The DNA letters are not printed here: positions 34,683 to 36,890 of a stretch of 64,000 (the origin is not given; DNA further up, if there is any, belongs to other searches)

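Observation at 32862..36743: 1293-aa secreted protein combining fascin-like beta-trefoil repeats, a Vps62-like domain, a jacalin-like lectin domain and a long amphipathic-helical C-terminus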

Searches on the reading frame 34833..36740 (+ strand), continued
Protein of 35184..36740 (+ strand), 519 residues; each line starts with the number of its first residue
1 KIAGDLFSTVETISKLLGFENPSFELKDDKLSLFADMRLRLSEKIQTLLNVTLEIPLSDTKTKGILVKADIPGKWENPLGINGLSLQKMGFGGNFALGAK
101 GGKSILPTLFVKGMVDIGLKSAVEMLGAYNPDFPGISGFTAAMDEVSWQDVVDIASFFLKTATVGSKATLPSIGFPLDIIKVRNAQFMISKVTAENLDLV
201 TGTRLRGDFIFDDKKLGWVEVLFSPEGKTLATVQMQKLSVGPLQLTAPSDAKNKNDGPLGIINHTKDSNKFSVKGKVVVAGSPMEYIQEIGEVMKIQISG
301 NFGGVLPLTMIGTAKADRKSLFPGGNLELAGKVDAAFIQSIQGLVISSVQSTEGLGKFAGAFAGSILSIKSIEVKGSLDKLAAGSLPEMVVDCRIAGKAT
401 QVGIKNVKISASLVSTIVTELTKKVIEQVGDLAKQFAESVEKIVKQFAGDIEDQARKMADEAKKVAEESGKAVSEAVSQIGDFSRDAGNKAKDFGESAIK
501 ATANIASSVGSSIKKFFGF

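Call 83: find_encoding_contigs(protein=P0069, flank=10000, max_places=1)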
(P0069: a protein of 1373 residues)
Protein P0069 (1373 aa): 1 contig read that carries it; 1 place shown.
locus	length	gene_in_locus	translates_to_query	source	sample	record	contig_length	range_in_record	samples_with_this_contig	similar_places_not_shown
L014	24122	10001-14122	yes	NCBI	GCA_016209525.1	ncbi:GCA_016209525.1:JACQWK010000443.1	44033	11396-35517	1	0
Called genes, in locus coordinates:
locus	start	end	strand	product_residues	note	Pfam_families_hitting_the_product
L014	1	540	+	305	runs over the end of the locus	PF02384:N6_Mtase, PF07669:Eco57I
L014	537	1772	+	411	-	PF01420:Methylase_S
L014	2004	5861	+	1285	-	PF13191:AAA_16 (faint), PF02384:N6_Mtase, PF07669:Eco57I (weak), PF01420:Methylase_S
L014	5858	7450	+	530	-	PF05729:NACHT (weak)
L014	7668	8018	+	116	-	PF00072:Response_reg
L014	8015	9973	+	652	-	PF00515:TPR_1 (faint), PF07719:TPR_2 (faint), PF13181:TPR_8 (faint), PF13414:TPR_11 (faint), PF13432:TPR_16 (faint), PF14559:TPR_19 (faint), PF23914:TPR_CcmH_CycH (faint), PF00263:Secretin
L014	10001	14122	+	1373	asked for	PF06101:Vps62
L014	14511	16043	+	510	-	PF02310:B12-binding, PF04055:Radical_SAM, PF13311:DUF4080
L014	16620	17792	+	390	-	PF00334:NDK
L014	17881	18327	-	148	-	PF00293:NUDIX, PF14815:NUDIX_4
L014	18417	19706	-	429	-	PF02558:ApbA (faint), PF03446:NAD_binding_2 (faint), PF03721:UDPG_MGDP_dh_N, PF03807:F420_oxidored (faint), PF00984:UDPG_MGDP_dh, PF03720:UDPG_MGDP_dh_C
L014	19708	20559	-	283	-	PF09976:TPR_21, PF13174:TPR_6 (faint), PF13424:TPR_12 (faint), PF13428:TPR_14 (faint), PF13432:TPR_16 (weak)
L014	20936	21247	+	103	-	PF00507:Oxidored_q4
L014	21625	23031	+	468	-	PF02163:Peptidase_M50, PF00595:PDZ, PF17820:PDZ_6 (weak), PF21558:Pept_S41_N_bact (faint), PF13180:PDZ_2 (weak), PF17820:PDZ_6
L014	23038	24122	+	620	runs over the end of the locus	PF04551:GcpE, PF26540:GcpE_C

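Call 84: find_encoding_contigs(protein=P0042, flank=10000, max_places=1)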
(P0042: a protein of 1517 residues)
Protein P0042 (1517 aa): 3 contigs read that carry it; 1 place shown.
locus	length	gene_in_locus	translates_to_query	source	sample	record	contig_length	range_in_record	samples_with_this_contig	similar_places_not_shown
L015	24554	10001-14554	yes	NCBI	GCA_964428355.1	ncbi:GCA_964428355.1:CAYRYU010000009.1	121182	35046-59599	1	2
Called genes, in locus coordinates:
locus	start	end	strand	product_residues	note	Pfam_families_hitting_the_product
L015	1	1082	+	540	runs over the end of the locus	PF13646:HEAT_2 (weak), PF02985:HEAT (faint), PF13646:HEAT_2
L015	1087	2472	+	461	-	PF00072:Response_reg, PF00158:Sigma54_activat, PF14532:Sigma54_activ_2, PF07728:AAA_5 (weak), PF25601:AAA_lid_14, PF02954:HTH_8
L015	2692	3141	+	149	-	PF00359:PTS_EIIA_2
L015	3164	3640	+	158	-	PF13581:HATPase_c_2, PF02518:HATPase_c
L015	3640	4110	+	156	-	PF00334:NDK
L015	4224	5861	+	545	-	-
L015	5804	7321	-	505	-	PF20250:FapA_N, PF03961:FapA, PF03775:MinC_C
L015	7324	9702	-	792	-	PF13205:Big_5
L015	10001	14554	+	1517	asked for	PF25490:DUF7910 (faint), PF06101:Vps62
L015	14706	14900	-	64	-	-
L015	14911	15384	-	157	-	PF08808:RES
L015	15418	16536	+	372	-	PF08238:Sel1 (weak)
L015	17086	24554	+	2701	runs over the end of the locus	PF13205:Big_5, PF13205:Big_5, PF13205:Big_5, PF13205:Big_5, PF25390:WD40_RLD, PF13540:RCC1_2, PF00415:RCC1, PF25390:WD40_RLD, +5 more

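Call 85: find_encoding_contigs(protein=P0064, flank=10000, max_places=1)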
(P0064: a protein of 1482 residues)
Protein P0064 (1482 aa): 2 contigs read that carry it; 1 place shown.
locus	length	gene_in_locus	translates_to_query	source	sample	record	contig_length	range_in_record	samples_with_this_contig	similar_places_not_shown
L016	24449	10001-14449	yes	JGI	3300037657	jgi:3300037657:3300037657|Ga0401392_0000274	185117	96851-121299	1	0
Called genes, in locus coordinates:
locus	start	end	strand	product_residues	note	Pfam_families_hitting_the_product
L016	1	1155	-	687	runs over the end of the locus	-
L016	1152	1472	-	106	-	-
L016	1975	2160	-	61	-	-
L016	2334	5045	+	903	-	PF00753:Lactamase_B, PF12706:Lactamase_B_2 (faint), PF16661:Lactamase_B_6 (weak), PF10996:Beta-Casp, PF07521:RMMBL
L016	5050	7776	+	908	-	PF12419:DUF3670, PF00176:SNF2-rel_dom, PF00271:Helicase_C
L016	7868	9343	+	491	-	-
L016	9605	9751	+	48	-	-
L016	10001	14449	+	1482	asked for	PF06229:FRG1 (weak), PF13946:DUF4214 (faint)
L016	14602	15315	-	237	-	-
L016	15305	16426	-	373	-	PF13490:zf-HC2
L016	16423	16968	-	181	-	PF04542:Sigma70_r2, PF08281:Sigma70_r4_2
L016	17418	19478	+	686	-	-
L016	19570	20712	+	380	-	PF01764:Lipase_3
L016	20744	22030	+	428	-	-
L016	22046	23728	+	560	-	-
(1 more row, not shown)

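Call 88: find_related_loci(query=A8, collection=metagenome_contigs, flank=10000)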
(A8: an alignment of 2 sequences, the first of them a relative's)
Query A8 (588 aa) in metagenome_contigs; peptide patterns used: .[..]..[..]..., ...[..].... (x = any residue, [..] = any of these).
317 stretches matched a pattern; 36 encode a relative of the query (tblastn E <= 1e-3); 36 distinct loci.
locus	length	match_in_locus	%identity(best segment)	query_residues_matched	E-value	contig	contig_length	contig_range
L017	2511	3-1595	77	57-588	0e+0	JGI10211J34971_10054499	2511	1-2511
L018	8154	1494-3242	36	41-588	8e-107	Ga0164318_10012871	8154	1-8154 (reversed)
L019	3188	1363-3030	35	27-588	1e-93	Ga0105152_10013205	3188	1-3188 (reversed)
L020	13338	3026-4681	34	44-588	2e-86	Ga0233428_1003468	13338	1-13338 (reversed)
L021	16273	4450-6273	31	2-564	6e-84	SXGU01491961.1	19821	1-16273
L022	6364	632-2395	32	35-588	3e-82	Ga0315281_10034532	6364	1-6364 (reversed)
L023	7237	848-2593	33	38-588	4e-82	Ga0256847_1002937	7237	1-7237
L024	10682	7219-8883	33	44-588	3e-81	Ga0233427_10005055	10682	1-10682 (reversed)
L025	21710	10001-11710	30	43-588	1e-73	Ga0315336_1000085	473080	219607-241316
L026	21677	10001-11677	31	44-588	3e-73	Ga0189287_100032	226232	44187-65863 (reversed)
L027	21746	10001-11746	30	2-588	2e-67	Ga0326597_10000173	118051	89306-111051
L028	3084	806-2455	31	44-588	3e-65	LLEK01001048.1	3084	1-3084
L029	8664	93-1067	38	252-588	2e-60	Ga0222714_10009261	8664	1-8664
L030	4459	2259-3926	30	30-588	1e-55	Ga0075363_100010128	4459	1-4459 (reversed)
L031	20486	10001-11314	29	34-500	2e-55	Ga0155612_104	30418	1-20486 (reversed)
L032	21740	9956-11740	38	23-588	2e-53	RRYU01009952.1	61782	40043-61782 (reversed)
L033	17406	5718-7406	27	43-564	4e-51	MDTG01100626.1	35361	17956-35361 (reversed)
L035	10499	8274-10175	34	31-564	2e-48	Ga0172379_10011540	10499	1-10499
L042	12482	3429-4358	32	271-588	6e-42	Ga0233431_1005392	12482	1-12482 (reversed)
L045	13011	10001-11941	31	44-587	8e-38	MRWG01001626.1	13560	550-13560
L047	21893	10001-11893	31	44-587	4e-36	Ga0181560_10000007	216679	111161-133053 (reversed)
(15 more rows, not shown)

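Call 92: search_protein_families(library=pfam, proteins=[L045:2-9694:+, L033:2-5350:+, L027:6045-9680:+, L024:1-3621:+, L013:5327-7090:+], max_evalue=0.001)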
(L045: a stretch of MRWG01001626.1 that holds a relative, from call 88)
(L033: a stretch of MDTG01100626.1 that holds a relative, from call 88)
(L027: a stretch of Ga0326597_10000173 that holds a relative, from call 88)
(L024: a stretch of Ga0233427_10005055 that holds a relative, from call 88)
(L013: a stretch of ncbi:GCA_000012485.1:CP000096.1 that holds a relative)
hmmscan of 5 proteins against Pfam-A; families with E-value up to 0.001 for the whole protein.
L045:2-9694:+ (3231 aa): 2 families
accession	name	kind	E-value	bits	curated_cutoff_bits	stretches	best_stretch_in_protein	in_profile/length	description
PF00652.28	Ricin_B_lectin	-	1.3e-07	32.3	29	1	2883-2980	40-126/126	Ricin-type beta-trefoil lectin domain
PF14200.12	RicinB_lectin_2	-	4.6e-05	24.5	25.6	0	2928-2999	5-70/89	Ricin-type beta-trefoil lectin domain-like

L033:2-5350:+ (1783 aa): 2 families
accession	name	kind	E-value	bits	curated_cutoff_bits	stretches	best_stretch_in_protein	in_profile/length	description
PF00652.28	Ricin_B_lectin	-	7.2e-07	29.9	29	1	1436-1534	39-126/126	Ricin-type beta-trefoil lectin domain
PF14200.12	RicinB_lectin_2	-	0.00037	21.6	25.6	0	1481-1550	4-67/89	Ricin-type beta-trefoil lectin domain-like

L027:6045-9680:+ (1212 aa): 1 family
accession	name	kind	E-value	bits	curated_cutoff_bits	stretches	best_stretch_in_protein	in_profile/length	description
PF14517.12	Tachylectin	-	6.4e-20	72.3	29.8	2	1073-1212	1-147/230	Tachylectin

L024:1-3621:+ (1207 aa): 2 families
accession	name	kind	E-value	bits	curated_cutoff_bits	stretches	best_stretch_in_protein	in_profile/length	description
PF14200.12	RicinB_lectin_2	-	1.4e-11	45.3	25.6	0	741-799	5-62/89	Ricin-type beta-trefoil lectin domain-like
PF11901.14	DM9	-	5.9e-11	42.8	26.2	1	1078-1183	6-109/115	DM9 repeat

L013:5327-7090:+ (588 aa): 4 families
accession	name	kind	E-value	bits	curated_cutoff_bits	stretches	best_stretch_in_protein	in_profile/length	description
PF00263.26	Secretin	-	3.7e-27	95.4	27.5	1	347-502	6-167/169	Bacterial type II and III secretion system protein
PF07719.23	TPR_2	-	2.1e-06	27.8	27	1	42-69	6-33/34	Tetratricopeptide repeat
PF13428.12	TPR_14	-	1.9e-05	25.3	23.5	0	44-73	8-37/44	Tetratricopeptide repeat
PF14559.12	TPR_19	-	0.00038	21.2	25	0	48-81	2-35/68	Tetratricopeptide repeat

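Call 93: search_protein_families(library=ncbifam, proteins=[L013:5327-7090:+, L014:8015-9970:+, L047:9752-11935:+], max_evalue=0.001)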
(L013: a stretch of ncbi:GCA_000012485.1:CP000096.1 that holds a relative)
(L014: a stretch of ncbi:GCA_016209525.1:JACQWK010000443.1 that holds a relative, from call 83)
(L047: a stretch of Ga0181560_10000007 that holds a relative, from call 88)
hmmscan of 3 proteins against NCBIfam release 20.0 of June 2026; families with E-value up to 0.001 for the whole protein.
L013:5327-7090:+ (588 aa): 12 families
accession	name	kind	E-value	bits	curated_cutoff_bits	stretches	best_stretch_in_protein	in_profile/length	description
TIGR02517.1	type_II_gspD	equivalog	1.8e-20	73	351.35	1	257-502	335-589/600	type II secretion system secretin GspD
TIGR02515.1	IV_pilus_PilQ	subfamily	6.7e-19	68.2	284.35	1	308-502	226-426/428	type IV pilus secretin PilQ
NF010083.0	PRK13568.1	equivalog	7e-14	51.4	554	1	347-501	263-415/419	DNA uptake porin HofQ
TIGR02519.1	pilus_MshL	equivalog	6.7e-13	48.3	250.2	1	260-502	37-289/290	pilus (MSHA type) biogenesis protein MshL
TIGR02516.1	type_III_yscC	equivalog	1e-12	47.4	238.45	1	346-501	303-459/463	type III secretion system outer membrane ring subunit SctC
NF007851.2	PRK10560.1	exception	2.9e-11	42.8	598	1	348-502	256-408/412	DNA uptake porin HofQ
NF042912.1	Amuc_1098_fam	equivalog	6.3e-10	37.7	750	1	436-500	729-793/805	Amuc_1098 family type IV pilus outer membrane protein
TIGR02521.1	type_IV_pilW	equivalog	2.3e-07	30.6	154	1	43-214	37-204/234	type IV pilus biogenesis/stability protein PilW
NF011873.0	PRK15346.1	equivalog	2.4e-06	26.5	524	1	430-497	421-486/499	EscC/YscC/HrcC family type III secretion system outer membrane ring protein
NF047371.1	FlcA_CTERM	equivalog_domain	3.4e-05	22.5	300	1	43-151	128-231/646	periplasmic flagellar collar protein FlcA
TIGR02917.1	PEP_TPR_lipo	equivalog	3.6e-05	21.9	312.2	0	31-81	357-407/899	XrtA/PEP-CTERM system TPR-repeat protein PrsT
NF040959.1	MamA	equivalog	0.00052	19.5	200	0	112-185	38-111/204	magnetosome protein MamA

L014:8015-9970:+ (652 aa): 13 families
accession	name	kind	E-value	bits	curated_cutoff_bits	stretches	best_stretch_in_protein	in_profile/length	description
TIGR02515.1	IV_pilus_PilQ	subfamily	4.6e-15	55.5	284.35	1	410-567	268-425/428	type IV pilus secretin PilQ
TIGR02516.1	type_III_yscC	equivalog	1.3e-14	53.6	238.45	1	413-567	303-459/463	type III secretion system outer membrane ring subunit SctC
TIGR02517.1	type_II_gspD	equivalog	2.3e-12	46.2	351.35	1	399-567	414-588/600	type II secretion system secretin GspD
NF011873.0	PRK15346.1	equivalog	1.3e-09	37.3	524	1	401-561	328-484/499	EscC/YscC/HrcC family type III secretion system outer membrane ring protein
TIGR02917.1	PEP_TPR_lipo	equivalog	4.9e-09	34.6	312.2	1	115-320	199-398/899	XrtA/PEP-CTERM system TPR-repeat protein PrsT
TIGR02552.1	LcrH_SycD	equivalog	4e-08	33.1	104.8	1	163-250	32-119/136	SycD/LcrH family type III secretion system chaperone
NF040959.1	MamA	equivalog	7.9e-08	32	200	0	162-266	84-188/204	magnetosome protein MamA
TIGR02521.1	type_IV_pilW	equivalog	2.7e-07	30.4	154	1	101-296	23-213/234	type IV pilus biogenesis/stability protein PilW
TIGR02519.1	pilus_MshL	equivalog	9.8e-07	28.1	250.2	1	415-567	119-288/290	pilus (MSHA type) biogenesis protein MshL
NF047371.1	FlcA_CTERM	equivalog_domain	1.2e-06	27.3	300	1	163-239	453-529/646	periplasmic flagellar collar protein FlcA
NF033762.1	social_mot_Tgl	equivalog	2.2e-05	23.9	225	1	112-280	34-199/252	social motility TPR repeat lipoprotein Tgl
NF008520.0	PRK11447.1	equivalog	0.00063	17.6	858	1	116-225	310-427/1157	cellulose synthase complex outer membrane protein BcsC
NF010083.0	PRK13568.1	equivalog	0.00071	18.5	554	1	414-567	263-415/419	DNA uptake porin HofQ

L047:9752-11935:+ (728 aa): 15 families
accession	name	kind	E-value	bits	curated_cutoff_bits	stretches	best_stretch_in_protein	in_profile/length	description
TIGR02517.1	type_II_gspD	equivalog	7.4e-21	74.2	351.35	1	448-630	404-588/600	type II secretion system secretin GspD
TIGR02515.1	IV_pilus_PilQ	subfamily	7.3e-19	68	284.35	1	441-630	238-425/428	type IV pilus secretin PilQ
TIGR02519.1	pilus_MshL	equivalog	1.2e-14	54.1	250.2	1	512-630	168-288/290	pilus (MSHA type) biogenesis protein MshL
NF010083.0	PRK13568.1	equivalog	1.7e-14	53.5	554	1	473-630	263-415/419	DNA uptake porin HofQ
TIGR02516.1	type_III_yscC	equivalog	3.2e-12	45.8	238.45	1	442-630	274-459/463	type III secretion system outer membrane ring subunit SctC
NF007851.2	PRK10560.1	exception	3.3e-10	39.3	598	1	474-630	256-407/412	DNA uptake porin HofQ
NF042912.1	Amuc_1098_fam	equivalog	1.7e-09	36.3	750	1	565-628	729-792/805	Amuc_1098 family type IV pilus outer membrane protein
TIGR02917.1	PEP_TPR_lipo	equivalog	1.7e-09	36.1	312.2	1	133-239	277-383/899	XrtA/PEP-CTERM system TPR-repeat protein PrsT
TIGR00990.1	3a0801s09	subfamily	1.3e-08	33.9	757.25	1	82-238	336-486/615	mitochondrial import receptor subunit TOM70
TIGR02552.1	LcrH_SycD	equivalog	2e-07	30.8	104.8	1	158-240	25-107/136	SycD/LcrH family type III secretion system chaperone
NF011873.0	PRK15346.1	equivalog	2.6e-07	29.7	524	1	513-624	378-486/499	EscC/YscC/HrcC family type III secretion system outer membrane ring protein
NF040959.1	MamA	equivalog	5.9e-06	25.9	200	0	98-191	92-179/204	magnetosome protein MamA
TIGR02521.1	type_IV_pilW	equivalog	8.9e-06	25.4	154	1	63-236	17-186/234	type IV pilus biogenesis/stability protein PilW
TIGR02520.1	pilus_B_mal_scr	equivalog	5.3e-05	22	287.65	1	513-629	396-511/513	PilN family type IVB pilus formation outer membrane protein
NF008391.2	PRK11189.1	equivalog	0.0003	20.4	250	0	135-243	83-188/297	lipoprotein NlpI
